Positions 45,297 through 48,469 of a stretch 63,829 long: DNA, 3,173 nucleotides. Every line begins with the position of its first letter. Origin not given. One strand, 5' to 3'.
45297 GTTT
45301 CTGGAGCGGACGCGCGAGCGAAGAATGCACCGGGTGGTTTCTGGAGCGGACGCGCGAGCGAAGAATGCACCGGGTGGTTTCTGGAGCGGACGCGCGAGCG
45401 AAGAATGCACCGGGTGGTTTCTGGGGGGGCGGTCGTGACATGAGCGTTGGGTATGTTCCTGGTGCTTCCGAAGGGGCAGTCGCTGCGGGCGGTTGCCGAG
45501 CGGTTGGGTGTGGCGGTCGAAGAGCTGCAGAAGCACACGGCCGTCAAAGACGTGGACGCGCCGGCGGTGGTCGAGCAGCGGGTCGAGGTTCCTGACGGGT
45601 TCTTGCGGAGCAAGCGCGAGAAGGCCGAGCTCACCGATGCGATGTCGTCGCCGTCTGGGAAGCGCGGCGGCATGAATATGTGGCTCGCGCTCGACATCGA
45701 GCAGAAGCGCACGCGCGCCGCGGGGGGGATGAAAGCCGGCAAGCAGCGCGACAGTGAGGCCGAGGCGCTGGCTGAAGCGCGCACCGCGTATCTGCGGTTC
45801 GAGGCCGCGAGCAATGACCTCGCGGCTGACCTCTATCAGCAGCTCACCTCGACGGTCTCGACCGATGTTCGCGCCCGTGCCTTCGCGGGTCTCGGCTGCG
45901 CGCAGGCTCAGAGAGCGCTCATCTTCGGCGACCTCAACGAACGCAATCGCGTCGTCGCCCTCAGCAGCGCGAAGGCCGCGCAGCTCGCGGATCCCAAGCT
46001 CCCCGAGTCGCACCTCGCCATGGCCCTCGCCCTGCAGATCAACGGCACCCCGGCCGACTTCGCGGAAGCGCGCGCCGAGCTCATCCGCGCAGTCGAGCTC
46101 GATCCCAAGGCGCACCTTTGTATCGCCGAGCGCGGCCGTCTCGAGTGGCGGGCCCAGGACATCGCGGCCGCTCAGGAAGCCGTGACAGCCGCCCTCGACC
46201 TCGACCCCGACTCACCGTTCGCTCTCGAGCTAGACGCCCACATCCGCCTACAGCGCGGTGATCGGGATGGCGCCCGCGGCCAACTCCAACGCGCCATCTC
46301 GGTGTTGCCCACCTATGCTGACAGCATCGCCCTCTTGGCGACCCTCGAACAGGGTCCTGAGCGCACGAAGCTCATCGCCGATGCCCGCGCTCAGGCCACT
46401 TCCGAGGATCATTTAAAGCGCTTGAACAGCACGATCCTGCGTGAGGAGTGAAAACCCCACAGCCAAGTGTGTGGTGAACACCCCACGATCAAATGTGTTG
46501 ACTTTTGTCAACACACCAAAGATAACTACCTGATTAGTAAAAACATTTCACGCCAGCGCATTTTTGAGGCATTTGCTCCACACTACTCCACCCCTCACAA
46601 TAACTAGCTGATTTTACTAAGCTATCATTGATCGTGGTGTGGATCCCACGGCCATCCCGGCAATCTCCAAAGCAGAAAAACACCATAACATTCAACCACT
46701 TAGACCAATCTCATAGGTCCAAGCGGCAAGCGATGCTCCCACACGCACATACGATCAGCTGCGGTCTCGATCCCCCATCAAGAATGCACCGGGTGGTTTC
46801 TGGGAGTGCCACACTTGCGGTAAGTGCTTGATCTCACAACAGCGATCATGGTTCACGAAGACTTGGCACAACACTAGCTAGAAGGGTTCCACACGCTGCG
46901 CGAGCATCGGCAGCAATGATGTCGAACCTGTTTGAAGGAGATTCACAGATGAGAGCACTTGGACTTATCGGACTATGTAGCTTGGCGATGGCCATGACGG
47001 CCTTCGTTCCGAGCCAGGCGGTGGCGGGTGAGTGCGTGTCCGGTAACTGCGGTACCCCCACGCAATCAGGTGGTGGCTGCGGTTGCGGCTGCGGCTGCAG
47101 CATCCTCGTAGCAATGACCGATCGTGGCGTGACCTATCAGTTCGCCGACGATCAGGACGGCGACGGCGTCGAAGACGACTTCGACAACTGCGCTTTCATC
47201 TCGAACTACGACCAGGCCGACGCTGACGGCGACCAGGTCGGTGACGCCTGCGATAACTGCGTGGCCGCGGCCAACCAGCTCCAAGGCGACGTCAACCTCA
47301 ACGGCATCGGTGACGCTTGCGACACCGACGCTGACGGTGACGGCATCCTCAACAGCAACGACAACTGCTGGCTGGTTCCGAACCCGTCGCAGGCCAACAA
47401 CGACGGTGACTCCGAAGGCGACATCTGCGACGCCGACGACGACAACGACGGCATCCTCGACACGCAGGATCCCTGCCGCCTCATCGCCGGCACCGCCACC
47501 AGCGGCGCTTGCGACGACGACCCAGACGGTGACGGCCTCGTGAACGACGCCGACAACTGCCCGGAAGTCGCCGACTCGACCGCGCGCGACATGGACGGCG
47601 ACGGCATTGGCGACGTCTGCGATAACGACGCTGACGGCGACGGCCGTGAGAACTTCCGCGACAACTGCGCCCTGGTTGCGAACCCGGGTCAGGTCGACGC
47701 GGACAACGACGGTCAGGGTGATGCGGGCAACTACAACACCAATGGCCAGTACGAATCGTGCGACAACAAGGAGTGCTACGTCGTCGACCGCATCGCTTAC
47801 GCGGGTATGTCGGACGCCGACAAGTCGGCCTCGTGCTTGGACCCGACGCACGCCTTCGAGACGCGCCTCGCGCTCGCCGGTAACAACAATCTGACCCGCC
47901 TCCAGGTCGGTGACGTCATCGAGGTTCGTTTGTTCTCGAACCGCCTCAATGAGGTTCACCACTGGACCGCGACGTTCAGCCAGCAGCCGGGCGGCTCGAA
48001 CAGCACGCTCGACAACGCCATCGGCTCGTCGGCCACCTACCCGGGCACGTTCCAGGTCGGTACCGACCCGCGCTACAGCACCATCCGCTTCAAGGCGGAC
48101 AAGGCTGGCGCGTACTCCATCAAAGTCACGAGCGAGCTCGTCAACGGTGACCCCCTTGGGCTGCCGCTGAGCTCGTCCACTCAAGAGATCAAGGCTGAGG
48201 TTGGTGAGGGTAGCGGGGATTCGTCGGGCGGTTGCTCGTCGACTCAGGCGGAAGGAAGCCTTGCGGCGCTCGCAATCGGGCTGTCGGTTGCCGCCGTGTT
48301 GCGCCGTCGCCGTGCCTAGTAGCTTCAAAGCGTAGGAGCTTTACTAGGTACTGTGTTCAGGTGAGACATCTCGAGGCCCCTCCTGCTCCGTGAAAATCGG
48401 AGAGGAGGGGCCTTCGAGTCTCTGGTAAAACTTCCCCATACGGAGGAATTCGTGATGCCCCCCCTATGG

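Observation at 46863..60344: Five-gene operon encoding only secreted or lipoprotein products built from eukaryotic-ECM-like modules (TSP3, VWA, PPC, Cys-rich, NHL): candidate undescribed Ca-dependent surface or matrix system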

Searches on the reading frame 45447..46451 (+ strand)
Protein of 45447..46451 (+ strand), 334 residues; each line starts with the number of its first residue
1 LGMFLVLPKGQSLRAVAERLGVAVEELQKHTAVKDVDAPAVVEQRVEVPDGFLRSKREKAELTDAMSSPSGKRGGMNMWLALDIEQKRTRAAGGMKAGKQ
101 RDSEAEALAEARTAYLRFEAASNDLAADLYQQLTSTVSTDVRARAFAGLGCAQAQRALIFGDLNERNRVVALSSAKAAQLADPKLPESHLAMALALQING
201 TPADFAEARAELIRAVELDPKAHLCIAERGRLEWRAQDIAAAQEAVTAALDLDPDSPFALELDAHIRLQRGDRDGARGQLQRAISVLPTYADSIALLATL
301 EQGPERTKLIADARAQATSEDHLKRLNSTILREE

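Call 23: search_protein_families(library=ncbifam, proteins=[window:45447-46451:+], max_evalue=0.001)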
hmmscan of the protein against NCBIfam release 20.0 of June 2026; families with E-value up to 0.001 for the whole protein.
window:45447-46451:+ (334 aa): 2 families
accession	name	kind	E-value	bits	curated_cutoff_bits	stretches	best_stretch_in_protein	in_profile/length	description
TIGR02917.1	PEP_TPR_lipo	equivalog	3.4e-08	31.9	312.2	2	234-305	476-549/899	XrtA/PEP-CTERM system TPR-repeat protein PrsT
TIGR02521.1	type_IV_pilW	equivalog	6.2e-07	29.2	154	1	232-303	144-215/234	type IV pilus biogenesis/stability protein PilW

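Call 34: search_protein_families(library=pfam, proteins=[window:45447-46451:+], max_evalue=1)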
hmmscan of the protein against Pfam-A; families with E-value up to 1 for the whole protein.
window:45447-46451:+ (334 aa): 9 families
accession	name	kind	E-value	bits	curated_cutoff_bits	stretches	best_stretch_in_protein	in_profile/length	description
PF13428.12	TPR_14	-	4.5e-06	27.3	23.5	1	228-262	6-40/44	Tetratricopeptide repeat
PF13414.12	TPR_11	-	2.3e-05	24.4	26.8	0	265-292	2-29/42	TPR repeat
PF07719.23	TPR_2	-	0.00019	21.8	27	1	228-255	6-33/34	Tetratricopeptide repeat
PF13432.12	TPR_16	-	0.00042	21.1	32.7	2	229-284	3-58/65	Tetratricopeptide repeat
PF13431.12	TPR_17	-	0.0009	19.8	24.4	0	182-201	9-28/34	Tetratricopeptide repeat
PF13181.12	TPR_8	-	0.0039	17.7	25.7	0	229-255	7-33/34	Tetratricopeptide repeat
PF23914.1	TPR_CcmH_CycH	-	0.031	14.5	42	1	230-299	57-129/158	Cytochrome c-type biogenesis protein H TPR domain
PF13371.12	TPR_9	-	0.033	14.6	35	2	234-295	6-67/73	Tetratricopeptide repeat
PF13936.12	HTH_38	-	0.089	13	27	0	9-23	19-33/44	Helix-turn-helix domain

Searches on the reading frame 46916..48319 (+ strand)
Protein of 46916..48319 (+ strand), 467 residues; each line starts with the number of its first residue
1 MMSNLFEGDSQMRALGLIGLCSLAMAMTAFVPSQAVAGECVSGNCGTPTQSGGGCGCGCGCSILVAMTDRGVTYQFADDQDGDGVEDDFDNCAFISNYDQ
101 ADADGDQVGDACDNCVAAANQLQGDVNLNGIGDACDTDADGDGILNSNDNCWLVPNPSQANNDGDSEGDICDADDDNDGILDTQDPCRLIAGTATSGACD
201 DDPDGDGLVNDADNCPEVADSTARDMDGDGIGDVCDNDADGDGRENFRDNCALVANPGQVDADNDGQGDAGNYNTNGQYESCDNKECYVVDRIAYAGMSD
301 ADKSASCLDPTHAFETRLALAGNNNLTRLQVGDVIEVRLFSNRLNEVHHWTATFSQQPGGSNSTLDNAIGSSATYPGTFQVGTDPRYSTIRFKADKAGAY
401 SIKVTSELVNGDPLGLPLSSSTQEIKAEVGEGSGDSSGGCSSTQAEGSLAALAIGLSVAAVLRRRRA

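Call 8: search_protein_families(library=pfam, proteins=[window:46916-48319:+], max_evalue=0.01)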
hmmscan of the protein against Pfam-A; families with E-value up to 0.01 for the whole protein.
window:46916-48319:+ (467 aa): 1 family
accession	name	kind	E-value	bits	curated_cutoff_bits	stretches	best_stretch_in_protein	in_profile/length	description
PF02412.23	TSP_3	-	2.6e-43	145.8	25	5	224-259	1-36/36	Thrombospondin type 3 repeat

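Call 9: search_protein_families(library=ncbifam, proteins=[window:46916-48319:+], max_evalue=0.01)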
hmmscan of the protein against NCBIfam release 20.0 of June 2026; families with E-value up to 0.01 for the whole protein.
window:46916-48319:+ (467 aa): 2 families
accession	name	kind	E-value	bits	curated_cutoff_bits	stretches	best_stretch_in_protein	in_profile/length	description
NF047638.1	throspo3_MtsC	equivalog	1.5e-126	422.7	350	1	23-466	10-428/428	cell-cell cohesion MYXO-CTERM protein MtsC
NF045500.1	Omp28_seleno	equivalog_domain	3.6e-23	82.5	200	4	70-128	265-322/377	Omp28-related selenoprotein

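Call 27: find_homologous_proteins(query=window:46949-48319:+, max_evalue=1e-10)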
Query window:46949-48319:+ (456 aa): 4415 proteins with E <= 1e-10 among 8000 candidates; the best 120 are listed.
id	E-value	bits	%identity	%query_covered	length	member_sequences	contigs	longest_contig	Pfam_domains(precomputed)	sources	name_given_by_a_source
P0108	5.1e-264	895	88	100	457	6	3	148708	PF02412.24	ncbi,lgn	-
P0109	1.1e-244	831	82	100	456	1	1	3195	PF02412.24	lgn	-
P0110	4.2e-243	826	81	100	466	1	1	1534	PF02412.24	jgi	-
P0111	4.9e-240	816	82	97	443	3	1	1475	PF02412.24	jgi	-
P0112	9.0e-216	736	73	95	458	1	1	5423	PF02412.24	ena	-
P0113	4.3e-198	677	77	88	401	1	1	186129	PF02412.24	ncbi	-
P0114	2.1e-196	672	68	100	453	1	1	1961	PF02412.24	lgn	-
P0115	3.2e-191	655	66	100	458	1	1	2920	PF02412.24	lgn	-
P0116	1.3e-187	643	74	87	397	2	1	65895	PF02412.24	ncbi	ncbi:MAG: thrombospondin type 3 repeat-containing protein [Myxococcota bacterium]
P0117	2.0e-169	583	62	100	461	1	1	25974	PF02412.24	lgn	-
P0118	2.5e-169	583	60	99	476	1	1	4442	PF02412.24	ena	-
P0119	3.1e-169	582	60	100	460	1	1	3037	PF02412.24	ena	-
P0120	1.1e-150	521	64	88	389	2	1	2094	PF02412.24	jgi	-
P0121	4.9e-123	430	52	100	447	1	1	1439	PF02412.24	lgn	-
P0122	9.4e-123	429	53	100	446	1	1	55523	PF02412.24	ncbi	-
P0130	3.8e-116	407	52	95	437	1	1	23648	PF02412.24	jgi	jgi:uncharacterized protein (TIGR03382 family)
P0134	1.8e-115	405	51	99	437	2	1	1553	PF02412.24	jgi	jgi:uncharacterized protein (TIGR03382 family)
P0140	2.5e-112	395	49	94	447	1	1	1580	PF02412.24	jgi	jgi:uncharacterized protein (TIGR03382 family)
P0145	7.3e-111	390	50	96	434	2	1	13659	PF02412.24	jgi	jgi:uncharacterized protein (TIGR03382 family)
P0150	7.0e-109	383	51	91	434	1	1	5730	PF02412.24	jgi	jgi:uncharacterized protein (TIGR03382 family)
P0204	6.5e-85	304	43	90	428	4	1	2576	PF02412.24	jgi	jgi:uncharacterized protein (TIGR03382 family)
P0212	7.8e-84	301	42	98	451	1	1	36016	PF02412.24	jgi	jgi:uncharacterized protein (TIGR03382 family)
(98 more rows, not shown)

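Call 29: find_related_loci(query=A1, collection=genome_contigs, flank=10000)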
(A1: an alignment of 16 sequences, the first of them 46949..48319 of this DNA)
Query A1 (456 aa) in genome_contigs; peptide patterns used: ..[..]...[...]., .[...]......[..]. (x = any residue, [..] = any of these).
600 stretches matched a pattern (row limit reached: there are more); 425 encode a relative of the query (tblastn E <= 1e-3); the best 80 are kept; 80 distinct loci.
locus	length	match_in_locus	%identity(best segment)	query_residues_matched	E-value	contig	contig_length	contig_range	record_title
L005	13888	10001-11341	87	1-447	0e+0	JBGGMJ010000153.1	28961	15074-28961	MAG: Myxococcota bacterium isolate bin.009 k141_3050189, whole genome shotgun sequence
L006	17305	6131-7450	50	1-449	7e-92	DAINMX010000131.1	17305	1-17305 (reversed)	MAG TPA_asm: Myxococcota bacterium isolate CTOTU11650 NODE_1959_length_17305_cov_7.602029, whole genome shotgun sequence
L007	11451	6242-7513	44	4-443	2e-78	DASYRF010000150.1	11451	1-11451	MAG TPA_asm: Myxococcota bacterium isolate SMAG_U4504 k141_2527312, whole genome shotgun sequence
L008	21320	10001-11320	40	6-455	9e-76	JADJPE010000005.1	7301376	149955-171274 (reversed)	MAG: Deltaproteobacteria bacterium isolate Fred_18-Q3-R57-64_BATAC.308 tig01546525-10-72987380, whole genome shotgun seq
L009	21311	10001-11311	39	5-455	2e-71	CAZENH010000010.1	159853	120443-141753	MAG TPA_asm: uncultured Myxococcales bacterium isolate binchicken_co150_700 genome assembly, contig: NODE_81_length_1598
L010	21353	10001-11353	37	2-455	1e-66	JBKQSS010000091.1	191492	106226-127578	MAG: Myxococcaceae bacterium isolate MHr1A1B1C__bin_33 MHr1A1B1C_000000287452, whole genome shotgun sequence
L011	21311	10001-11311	40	1-454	2e-71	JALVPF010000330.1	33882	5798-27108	MAG: Myxococcales bacterium isolate A3_metabat1_scaf2bin.099 A3_NODE_356_length_33882_cov_2.293320, whole genome shotgun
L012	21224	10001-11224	41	1-433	5e-65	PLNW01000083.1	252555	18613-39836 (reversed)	MAG: Myxococcales bacterium isolate fen_1158 73.20120800_E1D.7_contig_1012, whole genome shotgun sequence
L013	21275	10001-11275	38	1-445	7e-65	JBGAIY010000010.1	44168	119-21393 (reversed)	MAG: Myxococcaceae bacterium isolate MAG_MBR_H125.17 MBRH125-17_opera_contig_2394, whole genome shotgun sequence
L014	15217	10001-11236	40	22-443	6e-65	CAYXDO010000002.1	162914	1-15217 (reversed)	MAG TPA_asm: uncultured Myxococcales bacterium isolate binchicken_co232_77 genome assembly, contig: NODE_110_length_1629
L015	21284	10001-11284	38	15-443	3e-54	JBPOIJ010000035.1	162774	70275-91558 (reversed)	MAG: Myxococcota bacterium isolate MAG_545 c_000000506534, whole genome shotgun sequence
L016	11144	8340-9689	39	1-456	1e-51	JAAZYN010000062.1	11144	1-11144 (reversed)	MAG: Myxococcales bacterium isolate bin59p NODE_62_length_11144_cov_3.602038, whole genome shotgun sequence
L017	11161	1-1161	39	47-455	2e-51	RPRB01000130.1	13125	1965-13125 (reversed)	MAG: Myxococcaceae bacterium isolate metabat2.71 metabat2.71_Contig_544894, whole genome shotgun sequence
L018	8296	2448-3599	39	23-401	2e-48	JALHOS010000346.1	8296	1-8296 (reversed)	MAG: Myxococcaceae bacterium isolate bin.172 c_000000029954, whole genome shotgun sequence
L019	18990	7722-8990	42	12-455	2e-66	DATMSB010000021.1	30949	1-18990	MAG TPA_asm: Vulgatibacter sp. isolate SMAG_U12973 k141_65008, whole genome shotgun sequence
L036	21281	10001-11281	38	13-451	3e-31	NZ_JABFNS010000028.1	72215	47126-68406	Myxococcus xanthus strain AM003 NODE_28_length_72215_cov_39.7438, whole genome shotgun sequence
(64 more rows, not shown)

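Call 32: search_protein_families(library=ncbifam, proteins=[L036:5594-8032:+, L036:8178-9806:+, L036:9821-11308:+, L036:11342-13321:+, L036:13264-15066:+, L036:15063-17453:+, L036:18488-20155:-, L036:2576-5059:+], max_evalue=0.00001)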
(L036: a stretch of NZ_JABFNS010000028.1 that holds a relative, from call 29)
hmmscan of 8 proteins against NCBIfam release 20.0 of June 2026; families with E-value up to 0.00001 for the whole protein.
L036:5594-8032:+ (812 aa): 0 families

L036:8178-9806:+ (542 aa): 2 families
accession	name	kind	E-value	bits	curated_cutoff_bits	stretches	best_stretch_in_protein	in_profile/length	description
NF047639.1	throspo3_MtsD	equivalog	5.5e-27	94.2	800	2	359-476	456-573/651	cell-cell cohesion protein MtsD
NF033765.2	gliding_CglD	equivalog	5.4e-10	37.7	400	1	309-423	176-299/1124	adventurous gliding motility lipoprotein CglD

L036:9821-11308:+ (495 aa): 2 families
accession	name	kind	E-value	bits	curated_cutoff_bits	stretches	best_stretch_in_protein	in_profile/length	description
NF047638.1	throspo3_MtsC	equivalog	2e-179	597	350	1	60-492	3-428/428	cell-cell cohesion MYXO-CTERM protein MtsC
NF045500.1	Omp28_seleno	equivalog_domain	8.2e-26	91.2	200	2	249-291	267-309/377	Omp28-related selenoprotein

L036:11342-13321:+ (659 aa): 2 families
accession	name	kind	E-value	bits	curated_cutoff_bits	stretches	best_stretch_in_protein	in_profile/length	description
NF047639.1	throspo3_MtsD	equivalog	0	1350.3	800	1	4-653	2-651/651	cell-cell cohesion protein MtsD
NF033765.2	gliding_CglD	equivalog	4.5e-09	34.7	400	1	386-497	198-301/1124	adventurous gliding motility lipoprotein CglD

L036:13264-15066:+ (600 aa): 2 families
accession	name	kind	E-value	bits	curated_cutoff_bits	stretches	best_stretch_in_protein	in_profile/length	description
NF047639.1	throspo3_MtsD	equivalog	2.1e-42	145.1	800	2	284-540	332-585/651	cell-cell cohesion protein MtsD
NF033765.2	gliding_CglD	equivalog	2.1e-11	42.4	400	1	340-442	206-299/1124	adventurous gliding motility lipoprotein CglD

L036:15063-17453:+ (796 aa): 0 families

L036:18488-20155:- (555 aa): 5 families
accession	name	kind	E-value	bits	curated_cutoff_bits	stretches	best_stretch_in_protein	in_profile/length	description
TIGR03970.1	mycofact_MftG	equivalog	3e-17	62.7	387.45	2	12-298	2-263/487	mycofactocin dehydrogenase MftG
NF058674.1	CholsOxChoxAB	equivalog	6.7e-12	44.7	850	0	11-101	6-90/535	cholesterol oxidase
NF002550.0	PRK02106.1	subfamily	1.4e-11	43.6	605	0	484-533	467-519/563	choline dehydrogenase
TIGR01810.1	betA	equivalog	4.2e-09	35.6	732.1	0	484-537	460-516/532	choline dehydrogenase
TIGR02462.1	pyranose_ox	equivalog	2.8e-08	33.1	544.9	0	492-553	486-547/548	pyranose oxidase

L036:2576-5059:+ (827 aa): 0 families

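Call 34: search_protein_families(library=pfam, proteins=[L036:5594-8032:+, L036:8178-9806:+, L036:13264-15066:+, L036:15063-17453:+], max_evalue=1)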
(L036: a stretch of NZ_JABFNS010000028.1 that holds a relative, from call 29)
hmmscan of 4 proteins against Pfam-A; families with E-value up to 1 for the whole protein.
L036:5594-8032:+ (812 aa): 6 families
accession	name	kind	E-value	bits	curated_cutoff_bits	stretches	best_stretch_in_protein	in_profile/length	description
PF13442.11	Cytochrome_CBB3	-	0.00094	19.9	27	0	579-653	13-65/68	Cytochrome C oxidase, cbb3-type, subunit III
PF13360.13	PQQ_2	-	0.0037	17.4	27.6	1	293-318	81-150/233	Outer membrane protein assembly factor BamB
PF00034.26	Cytochrom_C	-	0.0086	17.8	21.3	0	789-812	69-89/90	Cytochrome c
PF10282.15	Lactonase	-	0.0095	15.6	21.7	1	507-555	243-290/344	Lactonase, 7-bladed beta-propeller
PF08450.18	SGL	-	0.018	15.1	26.3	1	509-555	135-183/246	SMP-30/Gluconolactonase/LRE-like region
PF03150.19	CCP_MauG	-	0.22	12.6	25.6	0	560-648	2-87/149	Di-haem cytochrome c peroxidase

L036:8178-9806:+ (542 aa): 3 families
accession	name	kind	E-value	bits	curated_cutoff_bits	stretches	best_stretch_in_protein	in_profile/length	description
PF18884.5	TSP3_bac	-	1.4e-12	47.6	25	2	310-328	1-19/22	Bacterial TSP3 repeat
PF13432.12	TPR_16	-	0.13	13.2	32.7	1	124-157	9-42/65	Tetratricopeptide repeat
PF19452.4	DUF5990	-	0.15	12.2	23.2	0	440-503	24-82/140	Family of unknown function (DUF5990)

L036:13264-15066:+ (600 aa): 3 families
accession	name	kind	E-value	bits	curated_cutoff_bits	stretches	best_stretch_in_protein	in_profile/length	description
PF18884.5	TSP3_bac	-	2.1e-15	56.7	25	3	341-361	1-21/22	Bacterial TSP3 repeat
PF13519.12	VWA_2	-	0.063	14.3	27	1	79-129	1-52/107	von Willebrand factor type A domain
PF00092.34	VWA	-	0.16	12.6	23.8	0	79-127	2-50/174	von Willebrand factor type A domain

L036:15063-17453:+ (796 aa): 1 family
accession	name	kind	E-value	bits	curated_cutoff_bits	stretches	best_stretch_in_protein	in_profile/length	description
PF00028.23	Cadherin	-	0.072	13.9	28.8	0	240-325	16-91/93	Cadherin domain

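Call 41: find_encoding_contigs(protein=P0108, flank=10000, max_places=3)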
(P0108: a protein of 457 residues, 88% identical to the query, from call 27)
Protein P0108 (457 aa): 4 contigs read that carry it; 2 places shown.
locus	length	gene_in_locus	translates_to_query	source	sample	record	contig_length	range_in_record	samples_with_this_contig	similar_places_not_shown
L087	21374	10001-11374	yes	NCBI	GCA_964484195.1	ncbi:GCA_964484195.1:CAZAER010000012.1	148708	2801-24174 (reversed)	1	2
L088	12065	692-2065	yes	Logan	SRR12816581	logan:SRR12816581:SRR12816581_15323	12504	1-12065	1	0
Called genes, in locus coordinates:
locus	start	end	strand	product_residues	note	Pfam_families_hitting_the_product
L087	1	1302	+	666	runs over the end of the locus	PF26549:Tricorn_N (weak), PF02129:Peptidase_S15 (faint), PF01738:DLH (weak), PF20434:BD-FAE, PF00326:Peptidase_S9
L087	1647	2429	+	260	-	-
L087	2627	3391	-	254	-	PF00121:TIM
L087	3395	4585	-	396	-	PF00162:PGK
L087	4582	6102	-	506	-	PF00171:Aldedh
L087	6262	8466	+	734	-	-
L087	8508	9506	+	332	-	PF13431:TPR_17 (faint), PF13414:TPR_11 (faint)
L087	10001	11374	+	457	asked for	PF02412:TSP_3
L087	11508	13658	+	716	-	PF13519:VWA_2 (faint)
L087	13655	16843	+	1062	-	PF13519:VWA_2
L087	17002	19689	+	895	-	-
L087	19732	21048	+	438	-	PF00067:p450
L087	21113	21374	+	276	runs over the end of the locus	PF00132:Hexapep (faint), PF25087:GMPPB_C (faint)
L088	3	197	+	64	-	?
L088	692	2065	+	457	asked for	PF02412:TSP_3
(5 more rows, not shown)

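Call 56: search_solved_structures(query=A1, max_evalue=0.01)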
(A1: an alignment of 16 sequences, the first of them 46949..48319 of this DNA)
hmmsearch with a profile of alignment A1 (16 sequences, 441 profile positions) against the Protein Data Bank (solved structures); distinct sequences matched with E-value up to 0.01: 5.
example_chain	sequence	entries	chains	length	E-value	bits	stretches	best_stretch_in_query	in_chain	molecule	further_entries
3fby_A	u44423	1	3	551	6.9e-74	252.7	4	78-214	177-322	Cartilage oligomeric matrix protein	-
2rhp_A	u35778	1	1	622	7.9e-65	222.8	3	76-181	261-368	Thrombospondin-2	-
1yo8_A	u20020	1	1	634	1.4e-64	222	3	76-181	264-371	thrombospondin-2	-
1ux6_A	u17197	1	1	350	1.8e-31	112.9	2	100-181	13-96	THROMBOSPONDIN-1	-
5wtl_A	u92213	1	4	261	1.3e-11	47.4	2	125-211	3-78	OmpA family protein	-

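Call 87: search_protein_families(library=padloc, proteins=[window:46949-48319:+], max_evalue=0.001)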
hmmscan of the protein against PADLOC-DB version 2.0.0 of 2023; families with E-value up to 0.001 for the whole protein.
window:46949-48319:+ (456 aa): 0 families
